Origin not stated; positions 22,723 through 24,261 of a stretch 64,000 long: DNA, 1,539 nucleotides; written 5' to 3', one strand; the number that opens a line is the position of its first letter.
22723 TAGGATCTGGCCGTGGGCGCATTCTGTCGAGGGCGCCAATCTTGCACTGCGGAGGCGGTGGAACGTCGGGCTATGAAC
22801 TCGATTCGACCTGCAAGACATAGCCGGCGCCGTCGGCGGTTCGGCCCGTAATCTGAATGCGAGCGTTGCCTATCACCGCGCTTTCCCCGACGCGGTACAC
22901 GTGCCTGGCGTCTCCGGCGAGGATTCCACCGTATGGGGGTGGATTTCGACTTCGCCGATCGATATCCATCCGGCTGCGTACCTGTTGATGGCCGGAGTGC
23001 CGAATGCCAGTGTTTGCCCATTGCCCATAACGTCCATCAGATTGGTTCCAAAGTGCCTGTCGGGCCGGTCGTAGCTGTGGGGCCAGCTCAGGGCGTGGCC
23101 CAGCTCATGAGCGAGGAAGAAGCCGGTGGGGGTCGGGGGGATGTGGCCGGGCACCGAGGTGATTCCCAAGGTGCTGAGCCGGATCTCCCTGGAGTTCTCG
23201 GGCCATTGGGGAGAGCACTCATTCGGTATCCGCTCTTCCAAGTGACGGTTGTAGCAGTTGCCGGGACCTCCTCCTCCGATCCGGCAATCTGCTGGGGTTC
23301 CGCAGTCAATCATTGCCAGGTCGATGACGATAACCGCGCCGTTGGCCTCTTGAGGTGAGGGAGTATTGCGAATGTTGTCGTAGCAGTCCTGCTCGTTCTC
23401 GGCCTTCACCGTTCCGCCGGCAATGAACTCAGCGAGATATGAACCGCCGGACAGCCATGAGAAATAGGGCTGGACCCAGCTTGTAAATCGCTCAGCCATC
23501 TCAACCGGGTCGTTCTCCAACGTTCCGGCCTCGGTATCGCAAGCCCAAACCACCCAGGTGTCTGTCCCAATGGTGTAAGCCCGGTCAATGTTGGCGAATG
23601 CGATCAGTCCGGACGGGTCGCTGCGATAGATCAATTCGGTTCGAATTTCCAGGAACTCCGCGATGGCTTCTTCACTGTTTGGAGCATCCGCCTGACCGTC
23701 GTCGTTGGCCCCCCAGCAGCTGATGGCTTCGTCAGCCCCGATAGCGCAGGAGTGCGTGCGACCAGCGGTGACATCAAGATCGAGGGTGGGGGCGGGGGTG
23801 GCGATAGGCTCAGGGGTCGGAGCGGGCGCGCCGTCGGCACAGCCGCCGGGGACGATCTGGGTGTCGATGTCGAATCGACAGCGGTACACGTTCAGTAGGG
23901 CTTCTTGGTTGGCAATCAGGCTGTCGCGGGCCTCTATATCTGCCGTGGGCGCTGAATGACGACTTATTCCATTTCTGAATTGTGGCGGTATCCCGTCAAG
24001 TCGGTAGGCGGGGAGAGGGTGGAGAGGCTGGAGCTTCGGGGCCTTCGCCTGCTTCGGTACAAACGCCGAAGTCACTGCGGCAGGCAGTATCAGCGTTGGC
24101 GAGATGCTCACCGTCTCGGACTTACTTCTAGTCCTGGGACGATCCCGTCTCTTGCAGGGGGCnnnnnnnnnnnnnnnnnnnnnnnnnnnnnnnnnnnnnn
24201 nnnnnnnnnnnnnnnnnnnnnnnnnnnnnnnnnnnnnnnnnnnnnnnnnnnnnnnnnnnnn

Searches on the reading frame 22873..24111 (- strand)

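Call 8: search_protein_families(library=pfam, proteins=[window:22873-24111:-], max_evalue=0.01)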
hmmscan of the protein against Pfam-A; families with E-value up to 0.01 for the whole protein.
window:22873-24111:- (412 aa): 2 families
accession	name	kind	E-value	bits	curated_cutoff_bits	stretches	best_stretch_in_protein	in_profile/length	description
PF13540.12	RCC1_2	-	1.3e-05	25.3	22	1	113-140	3-30/30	Regulator of chromosome condensation (RCC1) repeat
PF25390.1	WD40_RLD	-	0.00033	20.5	150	1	110-147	31-69/363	RCC1-like domain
